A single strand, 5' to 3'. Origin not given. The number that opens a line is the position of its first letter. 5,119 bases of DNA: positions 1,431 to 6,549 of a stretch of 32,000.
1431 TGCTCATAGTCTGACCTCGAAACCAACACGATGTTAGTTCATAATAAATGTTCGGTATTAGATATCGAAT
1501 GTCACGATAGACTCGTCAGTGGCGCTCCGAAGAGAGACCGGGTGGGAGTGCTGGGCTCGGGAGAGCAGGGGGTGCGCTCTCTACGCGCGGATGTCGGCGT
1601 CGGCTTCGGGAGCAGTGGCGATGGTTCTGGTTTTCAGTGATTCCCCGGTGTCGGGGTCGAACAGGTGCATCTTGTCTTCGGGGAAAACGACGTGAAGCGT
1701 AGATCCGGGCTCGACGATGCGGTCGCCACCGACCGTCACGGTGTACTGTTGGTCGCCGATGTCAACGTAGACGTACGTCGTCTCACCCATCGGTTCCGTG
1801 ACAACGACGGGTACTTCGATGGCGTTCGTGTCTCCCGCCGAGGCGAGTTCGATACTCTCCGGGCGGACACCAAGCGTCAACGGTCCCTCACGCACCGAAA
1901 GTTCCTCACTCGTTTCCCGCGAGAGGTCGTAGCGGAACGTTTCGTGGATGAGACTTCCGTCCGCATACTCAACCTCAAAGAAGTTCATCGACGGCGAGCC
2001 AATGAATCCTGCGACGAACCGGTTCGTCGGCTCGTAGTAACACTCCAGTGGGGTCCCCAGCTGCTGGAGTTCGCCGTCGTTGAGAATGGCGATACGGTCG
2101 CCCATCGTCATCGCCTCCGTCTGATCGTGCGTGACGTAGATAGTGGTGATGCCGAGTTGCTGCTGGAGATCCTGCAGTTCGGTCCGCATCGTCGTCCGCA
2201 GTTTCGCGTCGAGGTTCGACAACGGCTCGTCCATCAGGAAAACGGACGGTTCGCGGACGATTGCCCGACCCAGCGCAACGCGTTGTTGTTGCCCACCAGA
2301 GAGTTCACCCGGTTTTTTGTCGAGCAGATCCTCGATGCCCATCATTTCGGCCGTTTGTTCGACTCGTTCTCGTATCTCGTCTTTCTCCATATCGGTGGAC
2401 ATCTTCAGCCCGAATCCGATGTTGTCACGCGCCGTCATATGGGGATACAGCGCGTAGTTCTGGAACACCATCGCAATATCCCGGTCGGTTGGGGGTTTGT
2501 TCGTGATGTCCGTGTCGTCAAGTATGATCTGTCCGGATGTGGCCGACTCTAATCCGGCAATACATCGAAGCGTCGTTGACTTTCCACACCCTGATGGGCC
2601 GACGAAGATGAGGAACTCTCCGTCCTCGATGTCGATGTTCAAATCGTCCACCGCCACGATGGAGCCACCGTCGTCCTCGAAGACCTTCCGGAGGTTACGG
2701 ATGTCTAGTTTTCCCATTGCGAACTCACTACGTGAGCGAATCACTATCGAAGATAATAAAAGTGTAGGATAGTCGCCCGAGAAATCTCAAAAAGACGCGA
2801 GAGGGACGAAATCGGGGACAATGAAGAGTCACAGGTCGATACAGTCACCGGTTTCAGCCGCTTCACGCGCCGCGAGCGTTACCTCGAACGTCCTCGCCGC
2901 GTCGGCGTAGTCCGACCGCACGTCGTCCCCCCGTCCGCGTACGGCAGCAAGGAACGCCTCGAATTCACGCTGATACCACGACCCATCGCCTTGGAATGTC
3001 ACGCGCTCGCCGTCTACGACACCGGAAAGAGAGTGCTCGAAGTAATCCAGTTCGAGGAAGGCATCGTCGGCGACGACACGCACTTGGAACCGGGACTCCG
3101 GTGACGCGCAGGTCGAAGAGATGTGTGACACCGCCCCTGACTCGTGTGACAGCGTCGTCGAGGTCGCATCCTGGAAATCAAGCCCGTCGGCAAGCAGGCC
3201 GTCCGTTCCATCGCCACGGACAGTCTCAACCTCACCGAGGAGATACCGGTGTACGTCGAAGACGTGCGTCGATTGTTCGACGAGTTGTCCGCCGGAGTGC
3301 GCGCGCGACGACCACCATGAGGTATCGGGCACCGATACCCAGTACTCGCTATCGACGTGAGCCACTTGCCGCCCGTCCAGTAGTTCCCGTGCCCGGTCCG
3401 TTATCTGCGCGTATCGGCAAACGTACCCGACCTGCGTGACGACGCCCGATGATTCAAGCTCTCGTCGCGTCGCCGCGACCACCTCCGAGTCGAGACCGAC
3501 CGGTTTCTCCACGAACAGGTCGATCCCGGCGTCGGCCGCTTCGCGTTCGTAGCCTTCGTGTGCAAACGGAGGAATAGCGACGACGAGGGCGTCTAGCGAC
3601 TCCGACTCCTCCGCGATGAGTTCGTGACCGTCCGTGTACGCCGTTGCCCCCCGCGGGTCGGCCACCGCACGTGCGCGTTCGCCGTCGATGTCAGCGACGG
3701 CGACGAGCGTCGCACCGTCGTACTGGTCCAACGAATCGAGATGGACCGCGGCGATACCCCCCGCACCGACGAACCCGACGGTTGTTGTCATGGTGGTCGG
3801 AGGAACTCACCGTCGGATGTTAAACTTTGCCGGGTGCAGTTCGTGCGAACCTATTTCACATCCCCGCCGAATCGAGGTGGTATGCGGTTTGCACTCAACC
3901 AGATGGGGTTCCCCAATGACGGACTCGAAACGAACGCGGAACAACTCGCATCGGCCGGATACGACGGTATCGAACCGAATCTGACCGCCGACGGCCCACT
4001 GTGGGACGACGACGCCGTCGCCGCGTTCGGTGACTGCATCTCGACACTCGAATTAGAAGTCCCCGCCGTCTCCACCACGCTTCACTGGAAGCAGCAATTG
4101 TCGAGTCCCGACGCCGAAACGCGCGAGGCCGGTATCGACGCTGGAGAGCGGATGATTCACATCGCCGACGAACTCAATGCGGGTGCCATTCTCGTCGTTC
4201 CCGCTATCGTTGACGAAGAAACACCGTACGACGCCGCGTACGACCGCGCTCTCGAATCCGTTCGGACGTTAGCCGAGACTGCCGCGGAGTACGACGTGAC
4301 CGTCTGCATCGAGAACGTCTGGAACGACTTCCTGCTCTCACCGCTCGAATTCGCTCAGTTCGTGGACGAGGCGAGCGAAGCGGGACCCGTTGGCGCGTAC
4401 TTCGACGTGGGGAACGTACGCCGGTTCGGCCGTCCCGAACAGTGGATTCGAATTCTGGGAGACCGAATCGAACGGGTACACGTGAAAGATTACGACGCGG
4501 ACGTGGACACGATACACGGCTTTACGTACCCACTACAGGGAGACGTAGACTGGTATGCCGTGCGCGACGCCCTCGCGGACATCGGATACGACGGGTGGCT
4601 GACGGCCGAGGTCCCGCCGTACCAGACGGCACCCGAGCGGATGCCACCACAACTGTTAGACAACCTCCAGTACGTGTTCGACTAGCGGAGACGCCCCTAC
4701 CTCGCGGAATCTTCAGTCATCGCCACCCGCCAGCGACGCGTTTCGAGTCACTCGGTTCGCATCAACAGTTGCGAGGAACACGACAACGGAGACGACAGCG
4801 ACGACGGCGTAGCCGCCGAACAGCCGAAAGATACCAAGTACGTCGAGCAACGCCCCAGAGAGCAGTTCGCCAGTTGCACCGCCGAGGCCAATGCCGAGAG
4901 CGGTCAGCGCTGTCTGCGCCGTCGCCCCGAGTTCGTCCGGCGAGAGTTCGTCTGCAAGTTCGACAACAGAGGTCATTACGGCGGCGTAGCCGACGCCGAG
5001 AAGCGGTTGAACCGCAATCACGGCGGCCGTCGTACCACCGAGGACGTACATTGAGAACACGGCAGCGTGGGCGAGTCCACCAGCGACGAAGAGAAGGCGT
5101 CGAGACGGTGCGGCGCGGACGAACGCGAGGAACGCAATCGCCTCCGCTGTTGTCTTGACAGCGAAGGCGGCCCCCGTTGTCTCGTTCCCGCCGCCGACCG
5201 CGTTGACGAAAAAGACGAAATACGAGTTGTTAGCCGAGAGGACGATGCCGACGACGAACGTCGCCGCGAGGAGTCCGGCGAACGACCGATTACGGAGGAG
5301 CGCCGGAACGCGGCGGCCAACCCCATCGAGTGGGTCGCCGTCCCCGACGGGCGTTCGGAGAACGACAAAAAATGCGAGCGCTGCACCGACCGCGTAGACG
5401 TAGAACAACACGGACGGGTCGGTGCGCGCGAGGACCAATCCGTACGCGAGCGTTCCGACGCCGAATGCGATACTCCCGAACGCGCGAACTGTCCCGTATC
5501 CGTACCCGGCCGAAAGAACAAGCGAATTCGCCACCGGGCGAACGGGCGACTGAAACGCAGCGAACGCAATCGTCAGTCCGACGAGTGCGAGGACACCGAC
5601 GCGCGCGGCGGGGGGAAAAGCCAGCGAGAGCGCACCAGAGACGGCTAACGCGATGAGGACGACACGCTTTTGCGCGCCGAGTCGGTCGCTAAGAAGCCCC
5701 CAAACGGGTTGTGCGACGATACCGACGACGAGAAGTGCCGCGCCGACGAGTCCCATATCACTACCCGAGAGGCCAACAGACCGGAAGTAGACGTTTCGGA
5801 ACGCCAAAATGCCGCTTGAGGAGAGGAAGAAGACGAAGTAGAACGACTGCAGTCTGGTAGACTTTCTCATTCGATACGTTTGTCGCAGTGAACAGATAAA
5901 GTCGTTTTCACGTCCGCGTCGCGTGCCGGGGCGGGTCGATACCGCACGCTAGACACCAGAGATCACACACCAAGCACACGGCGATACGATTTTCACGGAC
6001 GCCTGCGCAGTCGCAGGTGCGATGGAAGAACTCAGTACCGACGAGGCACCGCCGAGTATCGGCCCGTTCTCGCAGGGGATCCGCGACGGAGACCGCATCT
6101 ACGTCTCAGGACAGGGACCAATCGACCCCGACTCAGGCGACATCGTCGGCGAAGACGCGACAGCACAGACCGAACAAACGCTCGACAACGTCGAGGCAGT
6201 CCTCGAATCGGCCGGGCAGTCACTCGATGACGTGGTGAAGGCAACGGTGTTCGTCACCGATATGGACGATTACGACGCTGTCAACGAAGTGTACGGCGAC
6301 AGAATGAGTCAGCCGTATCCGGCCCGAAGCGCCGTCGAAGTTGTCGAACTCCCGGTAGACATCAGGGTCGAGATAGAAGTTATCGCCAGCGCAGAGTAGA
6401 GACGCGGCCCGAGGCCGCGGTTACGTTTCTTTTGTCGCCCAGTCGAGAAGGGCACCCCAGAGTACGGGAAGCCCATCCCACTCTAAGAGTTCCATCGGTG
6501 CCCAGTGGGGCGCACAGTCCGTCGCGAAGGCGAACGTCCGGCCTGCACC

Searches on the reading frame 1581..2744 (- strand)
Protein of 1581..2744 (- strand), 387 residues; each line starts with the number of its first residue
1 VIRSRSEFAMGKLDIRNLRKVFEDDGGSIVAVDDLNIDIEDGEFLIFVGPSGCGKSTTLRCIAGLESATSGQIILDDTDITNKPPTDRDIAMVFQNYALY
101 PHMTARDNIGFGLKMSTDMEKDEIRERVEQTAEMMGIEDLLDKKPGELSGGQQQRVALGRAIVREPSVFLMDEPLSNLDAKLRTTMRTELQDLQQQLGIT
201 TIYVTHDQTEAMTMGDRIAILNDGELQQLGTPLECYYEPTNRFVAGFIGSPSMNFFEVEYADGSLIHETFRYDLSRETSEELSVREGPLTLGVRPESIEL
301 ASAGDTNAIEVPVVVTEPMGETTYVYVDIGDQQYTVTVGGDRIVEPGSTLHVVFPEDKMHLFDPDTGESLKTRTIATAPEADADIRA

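Call 5: search_protein_families(library=pfam, proteins=[window:1581-2744:-], max_evalue=0.001)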
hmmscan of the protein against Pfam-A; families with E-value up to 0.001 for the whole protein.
window:1581-2744:- (387 aa): 6 families
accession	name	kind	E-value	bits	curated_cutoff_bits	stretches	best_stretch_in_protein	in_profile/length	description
PF00005.33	ABC_tran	-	1.2e-35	123.6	25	1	33-175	2-136/137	ABC transporter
PF08402.16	TOBE_2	-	1.1e-09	38.7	21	1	291-362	1-76/76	TOBE domain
PF17912.7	OB_MalK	-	5.4e-08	34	27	1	249-298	1-53/53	MalK OB fold domain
PF13304.12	AAA_21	-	5.2e-06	27.2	27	0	145-208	235-300/304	AAA domain, putative AbiEii toxin, Type IV TA system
PF02463.25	SMC_N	-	0.0001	22.3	40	1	43-214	25-207/220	RecF/RecN/SMC N terminal domain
PF13476.12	AAA_23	-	0.00092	20.3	27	0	12-63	1-40/201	AAA domain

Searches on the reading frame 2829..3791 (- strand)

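Call 5: search_protein_families(library=pfam, proteins=[window:2829-3791:-], max_evalue=0.001)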
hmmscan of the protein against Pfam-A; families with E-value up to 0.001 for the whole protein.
window:2829-3791:- (320 aa): 4 families
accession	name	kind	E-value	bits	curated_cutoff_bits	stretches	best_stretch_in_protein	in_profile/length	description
PF01408.29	GFO_IDH_MocA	-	4.6e-20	72.9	24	1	4-123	2-120/120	Oxidoreductase family, NAD-binding Rossmann fold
PF22725.1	GFO_IDH_MocA_C3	-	3.4e-12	46.9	27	1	143-243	16-120/124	GFO/IDH/MocA C-terminal domain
PF02894.22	GFO_IDH_MocA_C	-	2.7e-09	37.6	22.9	1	149-317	21-215/218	Oxidoreductase family, C-terminal alpha/beta domain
PF08635.15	ox_reductase_C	-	5.6e-06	26.5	22.5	1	153-190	33-69/142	Putative oxidoreductase C terminal domain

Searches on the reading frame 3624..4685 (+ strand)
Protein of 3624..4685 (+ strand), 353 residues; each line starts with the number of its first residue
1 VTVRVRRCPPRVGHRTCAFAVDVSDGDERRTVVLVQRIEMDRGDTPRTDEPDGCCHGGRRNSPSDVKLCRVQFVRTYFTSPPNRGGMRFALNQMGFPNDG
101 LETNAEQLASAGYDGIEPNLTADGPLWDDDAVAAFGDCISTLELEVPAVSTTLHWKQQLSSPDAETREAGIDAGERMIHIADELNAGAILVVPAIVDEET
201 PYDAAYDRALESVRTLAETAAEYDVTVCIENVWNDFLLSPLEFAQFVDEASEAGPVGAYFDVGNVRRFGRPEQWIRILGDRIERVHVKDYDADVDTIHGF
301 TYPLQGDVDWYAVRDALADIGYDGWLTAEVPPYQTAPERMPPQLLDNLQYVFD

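Call 5: search_protein_families(library=pfam, proteins=[window:3624-4685:+], max_evalue=0.001)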
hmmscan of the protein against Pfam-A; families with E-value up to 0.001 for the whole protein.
window:3624-4685:+ (353 aa): 1 family
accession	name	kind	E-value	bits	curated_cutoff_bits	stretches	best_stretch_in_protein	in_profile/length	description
PF01261.30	AP_endonuc_2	-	1.3e-41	143.4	31.1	1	106-338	2-236/249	Xylose isomerase-like TIM barrel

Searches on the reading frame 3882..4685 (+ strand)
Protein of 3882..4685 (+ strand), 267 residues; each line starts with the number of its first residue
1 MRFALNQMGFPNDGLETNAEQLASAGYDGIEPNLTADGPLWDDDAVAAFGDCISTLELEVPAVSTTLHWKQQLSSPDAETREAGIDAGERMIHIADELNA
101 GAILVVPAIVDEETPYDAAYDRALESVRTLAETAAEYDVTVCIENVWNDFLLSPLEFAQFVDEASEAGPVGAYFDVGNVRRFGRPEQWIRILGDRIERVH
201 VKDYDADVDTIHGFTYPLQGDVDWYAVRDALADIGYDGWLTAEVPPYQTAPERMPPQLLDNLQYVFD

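Call 79: search_solved_structures(query=window:3882-4685:+, max_evalue=0.000001)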
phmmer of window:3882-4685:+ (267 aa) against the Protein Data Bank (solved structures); distinct sequences matched with E-value up to 0.000001: 2.
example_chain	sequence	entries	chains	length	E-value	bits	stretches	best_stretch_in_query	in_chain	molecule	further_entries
8xix_A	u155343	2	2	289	7.3e-08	35.4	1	73-243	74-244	D-tagatose 3-epimerase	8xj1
8xiv_A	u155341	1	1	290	7.4e-08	35.4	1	73-243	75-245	D-tagatose 3-epimerase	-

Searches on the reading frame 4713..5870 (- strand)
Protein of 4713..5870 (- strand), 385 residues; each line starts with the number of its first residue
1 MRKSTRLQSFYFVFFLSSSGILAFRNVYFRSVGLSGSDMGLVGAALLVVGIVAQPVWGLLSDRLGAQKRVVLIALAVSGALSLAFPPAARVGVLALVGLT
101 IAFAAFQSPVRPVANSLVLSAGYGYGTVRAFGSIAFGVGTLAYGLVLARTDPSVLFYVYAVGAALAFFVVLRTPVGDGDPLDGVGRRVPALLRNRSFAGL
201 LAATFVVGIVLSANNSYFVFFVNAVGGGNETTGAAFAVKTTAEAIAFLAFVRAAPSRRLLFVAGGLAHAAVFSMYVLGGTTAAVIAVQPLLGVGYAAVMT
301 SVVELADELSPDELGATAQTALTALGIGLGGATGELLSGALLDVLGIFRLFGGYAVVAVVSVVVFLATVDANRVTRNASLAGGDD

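Call 5: search_protein_families(library=pfam, proteins=[window:4713-5870:-], max_evalue=0.001)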
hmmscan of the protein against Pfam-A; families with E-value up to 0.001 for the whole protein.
window:4713-5870:- (385 aa): 4 families
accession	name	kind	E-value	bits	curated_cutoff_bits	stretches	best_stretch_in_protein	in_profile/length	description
PF12832.13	MFS_1_like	-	3.3e-40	138.7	25.2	1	5-351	2-371/373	MFS_1 like family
PF07690.21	MFS_1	-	1.6e-20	73.8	33.4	1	11-334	5-346/347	Major Facilitator Superfamily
PF01306.25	LacY_symp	-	2e-11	43.8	24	1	8-170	13-184/413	LacY proton/sugar symporter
PF03825.22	Nuc_H_symport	-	1.1e-06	28.4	25.9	1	4-364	4-393/400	Nucleoside H+ symporter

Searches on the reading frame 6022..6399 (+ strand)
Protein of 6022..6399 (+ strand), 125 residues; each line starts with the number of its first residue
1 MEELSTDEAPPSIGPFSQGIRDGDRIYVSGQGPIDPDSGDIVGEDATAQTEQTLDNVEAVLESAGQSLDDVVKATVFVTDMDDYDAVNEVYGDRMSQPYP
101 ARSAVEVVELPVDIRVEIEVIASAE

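Call 63: search_protein_families(library=pfam, proteins=[window:6022-6399:+], max_evalue=0.01)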
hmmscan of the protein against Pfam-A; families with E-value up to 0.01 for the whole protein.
window:6022-6399:+ (125 aa): 1 family
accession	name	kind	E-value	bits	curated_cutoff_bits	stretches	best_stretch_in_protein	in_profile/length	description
PF01042.26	Ribonuc_L-PSP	-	3.8e-40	137.1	27.3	1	7-123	2-120/121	Endoribonuclease L-PSP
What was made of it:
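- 6022..6399 (+): RidA-family imine/enamine deaminase (125 aa), with Arg in the PARS motif. PF01042 E=4e-40 (call 63).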
